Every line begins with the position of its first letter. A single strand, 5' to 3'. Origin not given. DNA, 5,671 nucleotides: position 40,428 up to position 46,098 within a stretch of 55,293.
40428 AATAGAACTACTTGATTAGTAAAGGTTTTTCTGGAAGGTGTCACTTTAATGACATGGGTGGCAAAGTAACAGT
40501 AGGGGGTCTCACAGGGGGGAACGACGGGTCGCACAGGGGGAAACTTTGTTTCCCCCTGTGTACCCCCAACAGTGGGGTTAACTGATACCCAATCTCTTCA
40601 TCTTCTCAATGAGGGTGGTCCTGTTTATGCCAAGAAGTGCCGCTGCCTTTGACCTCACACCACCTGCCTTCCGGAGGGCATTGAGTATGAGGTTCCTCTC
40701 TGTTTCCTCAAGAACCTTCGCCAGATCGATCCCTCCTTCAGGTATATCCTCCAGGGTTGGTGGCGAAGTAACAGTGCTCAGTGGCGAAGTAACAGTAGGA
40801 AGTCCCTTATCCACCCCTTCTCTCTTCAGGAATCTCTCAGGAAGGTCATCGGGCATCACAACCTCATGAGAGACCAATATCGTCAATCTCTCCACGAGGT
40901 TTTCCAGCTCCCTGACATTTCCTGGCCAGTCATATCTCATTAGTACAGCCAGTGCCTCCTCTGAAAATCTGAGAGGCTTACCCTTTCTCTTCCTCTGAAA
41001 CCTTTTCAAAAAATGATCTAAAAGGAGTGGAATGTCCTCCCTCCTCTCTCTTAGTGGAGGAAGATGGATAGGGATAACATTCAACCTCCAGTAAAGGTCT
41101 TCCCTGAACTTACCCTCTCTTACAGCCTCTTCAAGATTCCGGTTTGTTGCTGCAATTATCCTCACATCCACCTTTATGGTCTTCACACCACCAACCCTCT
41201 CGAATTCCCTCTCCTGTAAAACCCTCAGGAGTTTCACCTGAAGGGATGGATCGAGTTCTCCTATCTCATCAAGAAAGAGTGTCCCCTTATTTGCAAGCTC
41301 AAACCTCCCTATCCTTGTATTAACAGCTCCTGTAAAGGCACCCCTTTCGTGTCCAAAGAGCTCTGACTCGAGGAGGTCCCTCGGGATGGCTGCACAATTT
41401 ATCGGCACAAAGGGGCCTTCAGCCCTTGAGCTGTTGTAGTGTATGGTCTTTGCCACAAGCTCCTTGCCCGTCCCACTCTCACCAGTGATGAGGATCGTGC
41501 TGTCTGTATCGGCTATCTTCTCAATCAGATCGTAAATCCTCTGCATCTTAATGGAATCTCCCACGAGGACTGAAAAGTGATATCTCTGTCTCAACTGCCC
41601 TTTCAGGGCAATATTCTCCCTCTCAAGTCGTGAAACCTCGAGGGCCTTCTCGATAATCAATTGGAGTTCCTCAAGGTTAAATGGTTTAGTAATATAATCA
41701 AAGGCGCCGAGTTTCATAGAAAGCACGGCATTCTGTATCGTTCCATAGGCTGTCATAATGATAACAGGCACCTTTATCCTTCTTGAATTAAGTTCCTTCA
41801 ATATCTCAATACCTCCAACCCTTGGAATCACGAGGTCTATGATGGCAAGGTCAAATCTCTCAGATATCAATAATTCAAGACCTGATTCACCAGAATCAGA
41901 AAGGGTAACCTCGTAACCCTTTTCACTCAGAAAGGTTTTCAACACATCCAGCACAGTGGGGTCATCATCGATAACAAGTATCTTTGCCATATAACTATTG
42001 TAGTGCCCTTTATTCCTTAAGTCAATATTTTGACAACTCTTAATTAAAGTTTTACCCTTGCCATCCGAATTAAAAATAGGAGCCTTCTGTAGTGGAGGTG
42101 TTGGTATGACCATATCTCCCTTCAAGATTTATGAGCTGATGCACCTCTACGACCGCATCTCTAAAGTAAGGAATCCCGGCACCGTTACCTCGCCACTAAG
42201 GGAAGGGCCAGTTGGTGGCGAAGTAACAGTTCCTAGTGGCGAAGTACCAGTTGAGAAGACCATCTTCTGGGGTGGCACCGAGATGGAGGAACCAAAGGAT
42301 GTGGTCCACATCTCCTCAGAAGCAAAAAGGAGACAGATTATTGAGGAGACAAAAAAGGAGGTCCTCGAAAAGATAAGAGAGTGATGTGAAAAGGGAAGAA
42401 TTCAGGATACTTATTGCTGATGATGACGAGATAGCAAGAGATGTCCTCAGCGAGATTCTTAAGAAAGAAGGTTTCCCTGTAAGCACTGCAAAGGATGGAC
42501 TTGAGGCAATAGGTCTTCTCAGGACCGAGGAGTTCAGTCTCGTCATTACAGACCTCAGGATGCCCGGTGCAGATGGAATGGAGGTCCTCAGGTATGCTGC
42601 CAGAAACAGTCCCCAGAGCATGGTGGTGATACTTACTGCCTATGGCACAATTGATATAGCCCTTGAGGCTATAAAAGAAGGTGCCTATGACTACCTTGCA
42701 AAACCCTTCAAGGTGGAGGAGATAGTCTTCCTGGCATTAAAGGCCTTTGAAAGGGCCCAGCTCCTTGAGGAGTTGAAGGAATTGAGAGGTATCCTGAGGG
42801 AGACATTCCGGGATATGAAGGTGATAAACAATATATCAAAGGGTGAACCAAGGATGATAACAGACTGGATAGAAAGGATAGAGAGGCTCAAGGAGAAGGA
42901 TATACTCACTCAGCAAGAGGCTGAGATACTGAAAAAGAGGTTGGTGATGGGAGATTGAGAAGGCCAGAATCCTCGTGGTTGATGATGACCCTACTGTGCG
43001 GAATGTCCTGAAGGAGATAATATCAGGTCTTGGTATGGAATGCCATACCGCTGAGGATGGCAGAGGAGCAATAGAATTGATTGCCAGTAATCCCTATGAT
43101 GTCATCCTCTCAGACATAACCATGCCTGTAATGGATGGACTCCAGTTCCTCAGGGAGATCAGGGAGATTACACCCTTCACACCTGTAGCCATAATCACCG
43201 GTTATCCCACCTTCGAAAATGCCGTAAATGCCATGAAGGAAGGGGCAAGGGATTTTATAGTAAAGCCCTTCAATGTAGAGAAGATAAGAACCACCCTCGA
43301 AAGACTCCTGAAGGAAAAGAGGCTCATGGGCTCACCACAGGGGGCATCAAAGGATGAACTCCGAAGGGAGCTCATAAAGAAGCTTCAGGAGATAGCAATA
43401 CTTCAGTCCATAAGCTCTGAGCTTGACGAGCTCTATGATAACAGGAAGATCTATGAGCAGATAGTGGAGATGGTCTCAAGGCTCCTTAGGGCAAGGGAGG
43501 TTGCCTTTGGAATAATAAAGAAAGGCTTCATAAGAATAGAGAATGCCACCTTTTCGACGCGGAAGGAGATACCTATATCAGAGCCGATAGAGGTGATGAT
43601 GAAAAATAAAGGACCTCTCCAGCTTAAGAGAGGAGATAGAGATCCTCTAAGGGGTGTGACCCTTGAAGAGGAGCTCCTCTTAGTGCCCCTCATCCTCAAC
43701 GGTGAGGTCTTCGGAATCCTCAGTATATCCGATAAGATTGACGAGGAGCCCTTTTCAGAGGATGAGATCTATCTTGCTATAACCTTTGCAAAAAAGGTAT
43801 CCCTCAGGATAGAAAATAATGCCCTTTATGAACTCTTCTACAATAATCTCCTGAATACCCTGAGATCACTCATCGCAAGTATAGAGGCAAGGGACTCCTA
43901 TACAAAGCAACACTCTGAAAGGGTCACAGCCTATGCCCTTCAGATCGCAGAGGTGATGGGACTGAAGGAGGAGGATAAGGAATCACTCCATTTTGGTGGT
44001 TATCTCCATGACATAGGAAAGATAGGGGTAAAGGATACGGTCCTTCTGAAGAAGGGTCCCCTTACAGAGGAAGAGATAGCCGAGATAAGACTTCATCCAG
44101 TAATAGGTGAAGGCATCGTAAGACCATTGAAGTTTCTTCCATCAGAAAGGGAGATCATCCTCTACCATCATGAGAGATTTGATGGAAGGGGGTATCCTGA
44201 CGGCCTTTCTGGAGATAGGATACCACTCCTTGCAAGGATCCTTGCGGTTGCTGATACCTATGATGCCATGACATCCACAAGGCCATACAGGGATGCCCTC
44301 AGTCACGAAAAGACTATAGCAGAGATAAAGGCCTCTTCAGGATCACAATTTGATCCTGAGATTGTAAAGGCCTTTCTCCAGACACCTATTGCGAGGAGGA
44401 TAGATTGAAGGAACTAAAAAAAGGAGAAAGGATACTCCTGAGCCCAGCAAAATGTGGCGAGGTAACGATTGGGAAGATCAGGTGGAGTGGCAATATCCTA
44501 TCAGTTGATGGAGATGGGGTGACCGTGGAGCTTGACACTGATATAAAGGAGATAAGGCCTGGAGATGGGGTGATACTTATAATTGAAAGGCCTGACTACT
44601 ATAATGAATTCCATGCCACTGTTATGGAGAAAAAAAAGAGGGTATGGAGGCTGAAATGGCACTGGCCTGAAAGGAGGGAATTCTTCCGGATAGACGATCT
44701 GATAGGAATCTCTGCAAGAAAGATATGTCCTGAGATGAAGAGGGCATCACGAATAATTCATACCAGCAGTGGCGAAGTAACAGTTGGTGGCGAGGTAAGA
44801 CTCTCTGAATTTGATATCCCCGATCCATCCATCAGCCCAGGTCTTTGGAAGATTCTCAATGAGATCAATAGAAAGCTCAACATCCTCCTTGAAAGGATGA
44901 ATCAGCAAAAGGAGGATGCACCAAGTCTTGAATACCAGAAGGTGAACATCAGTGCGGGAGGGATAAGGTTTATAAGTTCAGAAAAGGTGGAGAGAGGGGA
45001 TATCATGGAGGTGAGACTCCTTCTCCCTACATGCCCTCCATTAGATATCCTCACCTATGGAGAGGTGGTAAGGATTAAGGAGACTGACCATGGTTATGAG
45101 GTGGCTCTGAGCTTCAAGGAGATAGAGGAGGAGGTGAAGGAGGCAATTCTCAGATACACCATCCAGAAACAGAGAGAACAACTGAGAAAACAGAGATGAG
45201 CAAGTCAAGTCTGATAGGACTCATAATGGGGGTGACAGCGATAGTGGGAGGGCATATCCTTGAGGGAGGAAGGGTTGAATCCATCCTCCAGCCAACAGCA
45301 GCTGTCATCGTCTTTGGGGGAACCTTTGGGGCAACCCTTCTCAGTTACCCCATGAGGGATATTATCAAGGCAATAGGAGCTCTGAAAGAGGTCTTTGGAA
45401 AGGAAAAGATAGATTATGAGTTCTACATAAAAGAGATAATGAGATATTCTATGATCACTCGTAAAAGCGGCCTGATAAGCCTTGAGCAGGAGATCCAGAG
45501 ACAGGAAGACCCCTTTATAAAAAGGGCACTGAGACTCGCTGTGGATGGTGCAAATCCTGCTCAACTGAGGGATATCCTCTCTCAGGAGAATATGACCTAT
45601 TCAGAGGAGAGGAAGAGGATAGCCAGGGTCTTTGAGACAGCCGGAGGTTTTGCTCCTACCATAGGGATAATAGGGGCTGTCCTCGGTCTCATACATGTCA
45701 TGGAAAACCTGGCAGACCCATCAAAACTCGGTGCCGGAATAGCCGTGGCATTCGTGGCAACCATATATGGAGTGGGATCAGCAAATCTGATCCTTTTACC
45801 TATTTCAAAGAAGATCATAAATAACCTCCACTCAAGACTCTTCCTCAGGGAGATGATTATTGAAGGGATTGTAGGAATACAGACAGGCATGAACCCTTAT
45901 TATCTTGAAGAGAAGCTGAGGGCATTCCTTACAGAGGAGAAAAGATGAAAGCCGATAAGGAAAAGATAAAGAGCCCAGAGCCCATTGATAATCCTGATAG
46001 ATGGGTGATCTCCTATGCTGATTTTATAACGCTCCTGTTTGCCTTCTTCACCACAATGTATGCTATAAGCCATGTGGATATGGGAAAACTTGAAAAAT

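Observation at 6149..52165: Dispersed 15-21-bp repeat family (core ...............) saturating the flagellar supercluster at about one copy per kb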

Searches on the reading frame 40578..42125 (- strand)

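Call 10: search_protein_families(library=pfam, proteins=[window:40578-42125:-], max_evalue=0.01)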
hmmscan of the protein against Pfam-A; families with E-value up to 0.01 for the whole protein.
window:40578-42125:- (515 aa): 12 families
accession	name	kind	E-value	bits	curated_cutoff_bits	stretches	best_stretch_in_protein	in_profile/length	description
PF00158.32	Sigma54_activat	-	1.3e-75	253.1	20.2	1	187-354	1-168/168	Sigma-54 interaction domain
PF25601.1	AAA_lid_14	-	5.1e-29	100.4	27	1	359-436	1-78/87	AAA+ ATPase lid domain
PF00072.30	Response_reg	-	5.7e-29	101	30.2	1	49-158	1-110/111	Response regulator receiver domain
PF14532.12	Sigma54_activ_2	-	1.6e-23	83.9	25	1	188-358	1-138/138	Sigma-54 interaction domain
PF02954.25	HTH_8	-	1.4e-14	54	22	1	472-512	2-42/42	Bacterial regulatory protein, Fis family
PF07728.20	AAA_5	-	8.7e-10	39.2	22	1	211-331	2-125/139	AAA domain (dynein-related subfamily)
PF18024.7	HTH_50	-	2.1e-07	30.9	27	1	466-515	2-50/50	Helix-turn-helix domain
PF00004.35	AAA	-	5.6e-05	24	21.2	1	211-344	1-127/131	ATPase family associated with various cellular activities (AAA)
PF01078.27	Mg_chelatase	-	0.00031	20.6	20.3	0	266-328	93-157/207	Magnesium chelatase, subunit ChlI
PF13191.12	AAA_16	-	0.00053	21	32.6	1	194-249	9-66/167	AAA ATPase domain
PF07724.20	AAA_2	-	0.0036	17.8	27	1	209-336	4-132/166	AAA domain (Cdc48 subfamily)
PF20030.5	bpMoxR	-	0.0091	15.5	27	0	265-331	84-147/205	MoxR domain in the MoxR-vWA-beta-propeller ternary systems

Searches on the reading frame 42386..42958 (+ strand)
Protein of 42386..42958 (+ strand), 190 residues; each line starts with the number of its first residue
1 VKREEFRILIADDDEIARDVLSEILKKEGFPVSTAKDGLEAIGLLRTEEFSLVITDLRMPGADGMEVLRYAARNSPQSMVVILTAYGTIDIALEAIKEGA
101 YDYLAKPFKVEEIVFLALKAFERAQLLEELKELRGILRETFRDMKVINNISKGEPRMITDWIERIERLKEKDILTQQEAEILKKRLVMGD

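Call 11: search_protein_families(library=pfam, proteins=[window:42386-42958:+], max_evalue=0.01)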
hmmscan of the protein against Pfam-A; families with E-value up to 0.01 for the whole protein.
window:42386-42958:+ (190 aa): 1 family
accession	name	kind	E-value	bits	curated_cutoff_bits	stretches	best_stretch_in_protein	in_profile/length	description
PF00072.30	Response_reg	-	1.3e-29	103.1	30.2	1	8-114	1-107/111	Response regulator receiver domain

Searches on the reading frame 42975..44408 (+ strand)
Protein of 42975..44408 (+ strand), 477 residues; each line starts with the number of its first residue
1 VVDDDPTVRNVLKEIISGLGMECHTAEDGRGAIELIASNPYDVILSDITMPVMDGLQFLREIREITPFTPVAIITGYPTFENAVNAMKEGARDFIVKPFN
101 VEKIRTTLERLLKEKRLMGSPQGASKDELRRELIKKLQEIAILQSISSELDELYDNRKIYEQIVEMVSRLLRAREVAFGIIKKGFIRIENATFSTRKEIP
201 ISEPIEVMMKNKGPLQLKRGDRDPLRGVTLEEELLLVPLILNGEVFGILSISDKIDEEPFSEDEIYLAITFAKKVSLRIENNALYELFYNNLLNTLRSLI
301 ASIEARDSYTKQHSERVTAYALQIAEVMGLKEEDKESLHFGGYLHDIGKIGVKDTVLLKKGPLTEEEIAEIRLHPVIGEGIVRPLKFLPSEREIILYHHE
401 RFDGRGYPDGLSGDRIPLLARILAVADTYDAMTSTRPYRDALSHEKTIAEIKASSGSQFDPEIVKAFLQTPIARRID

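Call 11: search_protein_families(library=pfam, proteins=[window:42975-44408:+], max_evalue=0.01)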
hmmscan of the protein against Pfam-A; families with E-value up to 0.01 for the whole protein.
window:42975-44408:+ (477 aa): 8 families
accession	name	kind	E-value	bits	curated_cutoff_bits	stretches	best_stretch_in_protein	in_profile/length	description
PF13487.12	HD_5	-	3.6e-39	134.7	27.2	1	300-463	4-170/170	HD domain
PF00072.30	Response_reg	-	8.6e-29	100.4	30.2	1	2-108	4-110/111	Response regulator receiver domain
PF01966.28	HD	-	9.2e-21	74.7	22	1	312-432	3-116/116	HD domain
PF01590.32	GAF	-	2.4e-07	31.8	22.4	1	157-279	3-133/133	GAF domain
PF13492.12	GAF_3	-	3.2e-06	28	27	1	158-281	4-129/129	GAF domain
PF08668.18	HDOD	-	0.0016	18.4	22.9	1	311-353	96-136/196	HDOD domain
PF13185.12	GAF_2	-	0.004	17.8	28.6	1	225-279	83-135/136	GAF domain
PF15714.11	SpoVT_C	-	0.0057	17.2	27.5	0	200-273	44-121/128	Stage V sporulation protein T C-terminal, transcription factor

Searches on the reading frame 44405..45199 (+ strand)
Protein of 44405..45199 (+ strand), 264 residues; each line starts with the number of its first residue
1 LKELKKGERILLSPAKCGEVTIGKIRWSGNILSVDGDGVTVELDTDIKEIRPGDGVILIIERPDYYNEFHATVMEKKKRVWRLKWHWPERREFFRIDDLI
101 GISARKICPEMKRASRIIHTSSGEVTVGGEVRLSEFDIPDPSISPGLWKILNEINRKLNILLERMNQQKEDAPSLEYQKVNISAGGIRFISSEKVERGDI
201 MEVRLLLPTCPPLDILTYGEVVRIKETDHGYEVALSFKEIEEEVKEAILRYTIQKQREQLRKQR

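Call 11: search_protein_families(library=pfam, proteins=[window:44405-45199:+], max_evalue=0.01)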
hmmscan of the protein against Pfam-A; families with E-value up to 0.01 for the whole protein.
window:44405-45199:+ (264 aa): 1 family
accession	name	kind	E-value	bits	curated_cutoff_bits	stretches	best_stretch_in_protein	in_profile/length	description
PF07238.19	PilZ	-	6.8e-13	49.3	22.5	1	180-253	28-101/102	PilZ domain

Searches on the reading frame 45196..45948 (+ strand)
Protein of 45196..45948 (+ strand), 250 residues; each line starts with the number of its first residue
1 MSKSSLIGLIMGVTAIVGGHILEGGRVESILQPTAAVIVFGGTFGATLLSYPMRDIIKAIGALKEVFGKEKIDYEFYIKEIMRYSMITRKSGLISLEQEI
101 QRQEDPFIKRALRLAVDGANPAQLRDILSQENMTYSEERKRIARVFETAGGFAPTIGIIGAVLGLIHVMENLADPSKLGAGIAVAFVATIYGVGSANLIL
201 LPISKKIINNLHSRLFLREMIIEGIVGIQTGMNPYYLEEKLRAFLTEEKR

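Call 38: search_protein_families(library=pfam, proteins=[window:45196-45948:+], max_evalue=0.001)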
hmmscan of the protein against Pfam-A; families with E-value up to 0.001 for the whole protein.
window:45196-45948:+ (250 aa): 2 families
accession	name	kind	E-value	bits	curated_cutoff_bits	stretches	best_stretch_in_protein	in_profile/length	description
PF01618.21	MotA_ExbB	-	9.4e-28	97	22.9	1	101-213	3-120/127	MotA/TolQ/ExbB proton channel family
PF20560.3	MotA_N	-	9.8e-14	51.8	27.3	1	6-89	1-85/91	Motility protein A N-terminal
